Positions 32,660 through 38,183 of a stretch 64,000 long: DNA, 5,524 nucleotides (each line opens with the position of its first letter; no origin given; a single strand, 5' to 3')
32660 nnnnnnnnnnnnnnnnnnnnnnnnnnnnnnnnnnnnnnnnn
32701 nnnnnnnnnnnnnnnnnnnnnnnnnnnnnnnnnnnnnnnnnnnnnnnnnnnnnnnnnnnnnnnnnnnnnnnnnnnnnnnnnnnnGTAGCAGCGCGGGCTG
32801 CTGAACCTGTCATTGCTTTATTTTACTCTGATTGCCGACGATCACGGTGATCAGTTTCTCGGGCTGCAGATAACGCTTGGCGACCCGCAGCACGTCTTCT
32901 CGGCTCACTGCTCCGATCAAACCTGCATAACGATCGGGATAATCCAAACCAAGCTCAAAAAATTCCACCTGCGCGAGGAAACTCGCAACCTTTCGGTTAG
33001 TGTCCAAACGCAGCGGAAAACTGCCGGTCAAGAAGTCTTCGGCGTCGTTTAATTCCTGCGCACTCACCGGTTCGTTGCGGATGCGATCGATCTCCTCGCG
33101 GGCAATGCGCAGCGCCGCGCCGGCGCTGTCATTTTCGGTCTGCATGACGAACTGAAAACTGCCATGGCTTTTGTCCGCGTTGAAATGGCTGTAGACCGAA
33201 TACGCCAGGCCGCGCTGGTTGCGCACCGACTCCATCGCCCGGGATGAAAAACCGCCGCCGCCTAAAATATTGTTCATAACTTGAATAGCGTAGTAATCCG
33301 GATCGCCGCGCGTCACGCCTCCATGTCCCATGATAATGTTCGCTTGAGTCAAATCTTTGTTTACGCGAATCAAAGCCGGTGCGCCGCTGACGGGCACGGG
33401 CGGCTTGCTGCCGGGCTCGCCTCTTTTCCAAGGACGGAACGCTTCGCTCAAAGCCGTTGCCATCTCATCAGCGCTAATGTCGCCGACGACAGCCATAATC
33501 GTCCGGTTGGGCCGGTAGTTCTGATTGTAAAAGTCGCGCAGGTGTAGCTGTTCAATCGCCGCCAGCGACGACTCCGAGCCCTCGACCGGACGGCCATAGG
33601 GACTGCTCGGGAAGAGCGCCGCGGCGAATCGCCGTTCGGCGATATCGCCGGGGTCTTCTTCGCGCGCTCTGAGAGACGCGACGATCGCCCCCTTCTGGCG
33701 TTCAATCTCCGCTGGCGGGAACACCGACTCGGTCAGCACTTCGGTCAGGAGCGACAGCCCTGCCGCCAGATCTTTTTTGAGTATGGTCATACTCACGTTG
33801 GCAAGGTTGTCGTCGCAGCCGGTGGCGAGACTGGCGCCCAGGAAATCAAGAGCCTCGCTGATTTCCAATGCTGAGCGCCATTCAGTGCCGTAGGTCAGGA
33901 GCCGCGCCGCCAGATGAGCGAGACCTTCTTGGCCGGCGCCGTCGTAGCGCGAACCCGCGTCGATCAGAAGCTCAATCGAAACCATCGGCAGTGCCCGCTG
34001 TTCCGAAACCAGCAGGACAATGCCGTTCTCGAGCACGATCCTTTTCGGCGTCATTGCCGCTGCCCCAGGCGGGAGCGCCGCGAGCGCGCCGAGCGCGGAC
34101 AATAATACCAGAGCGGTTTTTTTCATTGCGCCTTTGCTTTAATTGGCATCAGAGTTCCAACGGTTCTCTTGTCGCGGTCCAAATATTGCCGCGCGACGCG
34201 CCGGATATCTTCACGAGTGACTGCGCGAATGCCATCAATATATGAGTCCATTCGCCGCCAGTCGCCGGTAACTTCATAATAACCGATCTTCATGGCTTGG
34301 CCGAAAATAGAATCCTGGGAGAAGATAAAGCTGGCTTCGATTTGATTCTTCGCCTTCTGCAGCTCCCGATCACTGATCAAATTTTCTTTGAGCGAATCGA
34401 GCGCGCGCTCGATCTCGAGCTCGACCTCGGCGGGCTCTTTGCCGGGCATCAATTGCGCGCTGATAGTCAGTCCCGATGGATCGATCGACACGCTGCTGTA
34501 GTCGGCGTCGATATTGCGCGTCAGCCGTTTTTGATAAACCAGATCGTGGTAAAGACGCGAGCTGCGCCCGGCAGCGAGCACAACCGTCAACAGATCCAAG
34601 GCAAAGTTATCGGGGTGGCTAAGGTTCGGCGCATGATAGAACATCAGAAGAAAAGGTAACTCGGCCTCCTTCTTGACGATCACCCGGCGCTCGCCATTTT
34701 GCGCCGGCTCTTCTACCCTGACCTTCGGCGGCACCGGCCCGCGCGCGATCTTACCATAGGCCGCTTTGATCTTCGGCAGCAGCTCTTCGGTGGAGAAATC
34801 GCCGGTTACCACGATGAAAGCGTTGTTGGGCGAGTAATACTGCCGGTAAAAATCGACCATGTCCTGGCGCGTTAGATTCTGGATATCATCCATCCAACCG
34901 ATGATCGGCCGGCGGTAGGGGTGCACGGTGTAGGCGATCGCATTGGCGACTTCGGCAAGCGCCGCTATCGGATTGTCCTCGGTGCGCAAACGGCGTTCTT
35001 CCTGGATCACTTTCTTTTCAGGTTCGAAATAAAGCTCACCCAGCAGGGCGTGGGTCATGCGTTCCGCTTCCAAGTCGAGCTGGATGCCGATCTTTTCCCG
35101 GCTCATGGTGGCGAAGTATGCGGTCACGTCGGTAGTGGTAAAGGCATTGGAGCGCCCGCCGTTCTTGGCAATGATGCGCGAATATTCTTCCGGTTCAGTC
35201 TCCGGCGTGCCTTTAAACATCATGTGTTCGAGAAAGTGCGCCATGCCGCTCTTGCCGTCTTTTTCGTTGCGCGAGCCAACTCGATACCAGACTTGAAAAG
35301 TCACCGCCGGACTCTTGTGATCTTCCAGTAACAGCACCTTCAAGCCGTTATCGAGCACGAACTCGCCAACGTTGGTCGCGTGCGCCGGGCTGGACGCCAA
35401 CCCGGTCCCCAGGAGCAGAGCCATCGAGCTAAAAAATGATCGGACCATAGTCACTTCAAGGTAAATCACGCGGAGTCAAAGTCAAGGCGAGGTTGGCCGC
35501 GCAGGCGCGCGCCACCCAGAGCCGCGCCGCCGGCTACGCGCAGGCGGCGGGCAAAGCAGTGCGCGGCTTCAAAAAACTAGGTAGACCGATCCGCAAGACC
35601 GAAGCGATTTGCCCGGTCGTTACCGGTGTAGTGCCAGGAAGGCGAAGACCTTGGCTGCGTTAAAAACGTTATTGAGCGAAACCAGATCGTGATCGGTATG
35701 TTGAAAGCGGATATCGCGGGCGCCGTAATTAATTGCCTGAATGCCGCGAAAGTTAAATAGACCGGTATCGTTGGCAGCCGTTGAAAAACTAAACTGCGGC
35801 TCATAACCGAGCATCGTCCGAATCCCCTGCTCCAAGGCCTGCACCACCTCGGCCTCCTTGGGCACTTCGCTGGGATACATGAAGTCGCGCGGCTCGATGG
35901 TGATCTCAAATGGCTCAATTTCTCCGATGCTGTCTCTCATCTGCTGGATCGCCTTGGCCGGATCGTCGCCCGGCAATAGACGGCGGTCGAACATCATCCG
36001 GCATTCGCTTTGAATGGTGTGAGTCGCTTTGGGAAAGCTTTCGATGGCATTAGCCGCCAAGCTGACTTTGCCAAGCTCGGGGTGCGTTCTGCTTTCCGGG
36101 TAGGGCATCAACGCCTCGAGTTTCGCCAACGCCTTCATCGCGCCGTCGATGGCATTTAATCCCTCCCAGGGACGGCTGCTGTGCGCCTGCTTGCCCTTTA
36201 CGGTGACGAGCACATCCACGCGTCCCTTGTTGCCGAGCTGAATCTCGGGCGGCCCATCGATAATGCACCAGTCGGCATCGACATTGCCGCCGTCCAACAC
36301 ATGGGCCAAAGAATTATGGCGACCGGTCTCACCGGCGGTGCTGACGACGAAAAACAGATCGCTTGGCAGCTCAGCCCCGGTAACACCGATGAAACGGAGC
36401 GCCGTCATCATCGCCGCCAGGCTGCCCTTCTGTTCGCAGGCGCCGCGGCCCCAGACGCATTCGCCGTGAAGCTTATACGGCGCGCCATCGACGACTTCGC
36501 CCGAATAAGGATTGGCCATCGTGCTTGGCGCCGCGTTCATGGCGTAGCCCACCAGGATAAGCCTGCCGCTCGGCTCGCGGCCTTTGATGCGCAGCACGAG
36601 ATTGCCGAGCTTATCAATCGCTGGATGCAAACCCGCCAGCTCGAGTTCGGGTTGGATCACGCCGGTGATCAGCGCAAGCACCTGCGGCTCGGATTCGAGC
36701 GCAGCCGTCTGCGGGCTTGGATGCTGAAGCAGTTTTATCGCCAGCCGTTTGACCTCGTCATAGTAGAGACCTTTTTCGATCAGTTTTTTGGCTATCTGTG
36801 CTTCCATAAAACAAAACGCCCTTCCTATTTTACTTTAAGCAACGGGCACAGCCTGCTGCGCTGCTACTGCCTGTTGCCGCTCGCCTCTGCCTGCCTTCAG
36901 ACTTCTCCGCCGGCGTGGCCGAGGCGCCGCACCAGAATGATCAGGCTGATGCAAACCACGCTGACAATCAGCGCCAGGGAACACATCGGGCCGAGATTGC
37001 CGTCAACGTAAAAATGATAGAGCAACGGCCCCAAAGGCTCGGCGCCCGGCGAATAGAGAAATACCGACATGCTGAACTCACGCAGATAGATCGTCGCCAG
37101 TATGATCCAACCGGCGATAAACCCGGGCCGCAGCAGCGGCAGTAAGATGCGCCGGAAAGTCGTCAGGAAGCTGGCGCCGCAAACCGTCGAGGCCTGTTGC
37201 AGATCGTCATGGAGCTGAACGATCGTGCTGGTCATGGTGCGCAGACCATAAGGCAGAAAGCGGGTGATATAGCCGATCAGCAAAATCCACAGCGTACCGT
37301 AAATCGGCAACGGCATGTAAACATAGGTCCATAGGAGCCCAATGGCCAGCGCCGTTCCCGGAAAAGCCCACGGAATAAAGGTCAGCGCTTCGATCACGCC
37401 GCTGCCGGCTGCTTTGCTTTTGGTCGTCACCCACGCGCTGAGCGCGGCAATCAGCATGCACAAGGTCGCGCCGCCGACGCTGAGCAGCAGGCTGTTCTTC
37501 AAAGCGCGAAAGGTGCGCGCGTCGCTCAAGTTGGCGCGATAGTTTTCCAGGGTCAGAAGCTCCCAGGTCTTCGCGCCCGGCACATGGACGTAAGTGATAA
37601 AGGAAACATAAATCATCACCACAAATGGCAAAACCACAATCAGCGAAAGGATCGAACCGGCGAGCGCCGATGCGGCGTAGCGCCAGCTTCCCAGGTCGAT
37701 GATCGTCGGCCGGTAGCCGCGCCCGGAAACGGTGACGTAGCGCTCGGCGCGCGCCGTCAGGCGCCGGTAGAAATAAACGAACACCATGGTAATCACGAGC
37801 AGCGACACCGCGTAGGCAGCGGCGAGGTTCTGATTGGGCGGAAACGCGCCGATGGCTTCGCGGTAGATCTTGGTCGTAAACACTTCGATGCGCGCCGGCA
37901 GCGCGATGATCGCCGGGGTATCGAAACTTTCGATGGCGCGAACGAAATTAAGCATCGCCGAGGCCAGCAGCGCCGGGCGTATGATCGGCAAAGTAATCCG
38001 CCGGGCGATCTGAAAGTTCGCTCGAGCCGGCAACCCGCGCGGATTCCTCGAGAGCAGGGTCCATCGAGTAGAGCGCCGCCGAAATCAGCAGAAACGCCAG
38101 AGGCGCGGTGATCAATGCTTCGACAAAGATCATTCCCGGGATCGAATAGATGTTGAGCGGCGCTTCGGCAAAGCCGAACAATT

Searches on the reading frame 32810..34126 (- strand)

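Call 30: search_protein_families(library=pfam, proteins=[window:32810-34126:-], max_evalue=0.0001)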
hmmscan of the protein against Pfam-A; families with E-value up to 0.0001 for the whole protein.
window:32810-34126:- (438 aa): 2 families
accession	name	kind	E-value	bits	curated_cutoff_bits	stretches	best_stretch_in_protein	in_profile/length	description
PF05193.26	Peptidase_M16_C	-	1.9e-36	126.1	23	1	195-362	6-177/181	Peptidase M16 inactive domain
PF00675.25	Peptidase_M16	-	4.9e-17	62.6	22.3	1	45-183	9-147/149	Insulinase (Peptidase family M16)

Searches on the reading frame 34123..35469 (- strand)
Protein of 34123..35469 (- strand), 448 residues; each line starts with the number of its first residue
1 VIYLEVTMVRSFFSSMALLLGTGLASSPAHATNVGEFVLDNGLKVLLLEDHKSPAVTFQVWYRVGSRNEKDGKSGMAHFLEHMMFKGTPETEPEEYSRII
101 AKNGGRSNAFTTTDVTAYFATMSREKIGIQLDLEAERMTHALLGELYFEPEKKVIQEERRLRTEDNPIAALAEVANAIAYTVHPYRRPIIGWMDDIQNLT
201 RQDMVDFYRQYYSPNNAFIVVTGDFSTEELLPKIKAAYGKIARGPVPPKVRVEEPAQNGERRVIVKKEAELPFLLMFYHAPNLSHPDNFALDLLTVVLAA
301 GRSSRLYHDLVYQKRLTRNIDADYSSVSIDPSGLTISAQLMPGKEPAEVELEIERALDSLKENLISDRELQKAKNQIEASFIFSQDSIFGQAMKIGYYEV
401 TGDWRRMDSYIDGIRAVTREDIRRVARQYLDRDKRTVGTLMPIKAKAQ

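Call 30: search_protein_families(library=pfam, proteins=[window:34123-35469:-], max_evalue=0.0001)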
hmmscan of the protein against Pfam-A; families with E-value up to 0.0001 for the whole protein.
window:34123-35469:- (448 aa): 2 families
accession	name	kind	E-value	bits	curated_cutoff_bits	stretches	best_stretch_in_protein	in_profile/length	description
PF05193.26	Peptidase_M16_C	-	1.9e-32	113.1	23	1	198-376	1-180/181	Peptidase M16 inactive domain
PF00675.25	Peptidase_M16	-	2e-28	99.6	22.3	1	44-190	1-146/149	Insulinase (Peptidase family M16)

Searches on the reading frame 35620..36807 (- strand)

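Call 30: search_protein_families(library=pfam, proteins=[window:35620-36807:-], max_evalue=0.0001)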
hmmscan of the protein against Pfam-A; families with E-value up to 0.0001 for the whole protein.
window:35620-36807:- (395 aa): 2 families
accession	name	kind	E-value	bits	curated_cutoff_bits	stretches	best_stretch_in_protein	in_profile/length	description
PF01546.33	Peptidase_M20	-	7.8e-16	59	24.6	1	104-392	13-204/206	Peptidase family M20/M25/M40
PF07687.19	M20_dimer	-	5.2e-15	55.8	21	1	192-296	2-101/107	Peptidase dimerisation domain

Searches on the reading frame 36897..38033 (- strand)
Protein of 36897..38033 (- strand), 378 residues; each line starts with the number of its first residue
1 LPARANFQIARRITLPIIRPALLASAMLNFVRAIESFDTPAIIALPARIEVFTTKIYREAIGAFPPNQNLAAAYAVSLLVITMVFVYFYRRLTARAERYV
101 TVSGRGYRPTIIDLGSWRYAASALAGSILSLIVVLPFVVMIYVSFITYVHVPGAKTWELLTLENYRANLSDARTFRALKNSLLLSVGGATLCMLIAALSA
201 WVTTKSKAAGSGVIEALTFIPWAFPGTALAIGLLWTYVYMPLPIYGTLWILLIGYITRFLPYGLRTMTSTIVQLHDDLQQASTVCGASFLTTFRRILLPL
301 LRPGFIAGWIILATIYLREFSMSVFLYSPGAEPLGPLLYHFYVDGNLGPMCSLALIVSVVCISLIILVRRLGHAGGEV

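Call 50: search_protein_families(library=pfam, proteins=[window:36897-38033:-], max_evalue=0.0001)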
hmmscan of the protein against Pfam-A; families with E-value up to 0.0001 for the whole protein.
window:36897-38033:- (378 aa): 1 family
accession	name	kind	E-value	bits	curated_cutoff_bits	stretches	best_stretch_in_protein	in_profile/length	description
PF00528.27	BPD_transp_1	-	3.7e-15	56.6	26.4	1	195-371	4-178/184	Binding-protein-dependent transport system inner membrane component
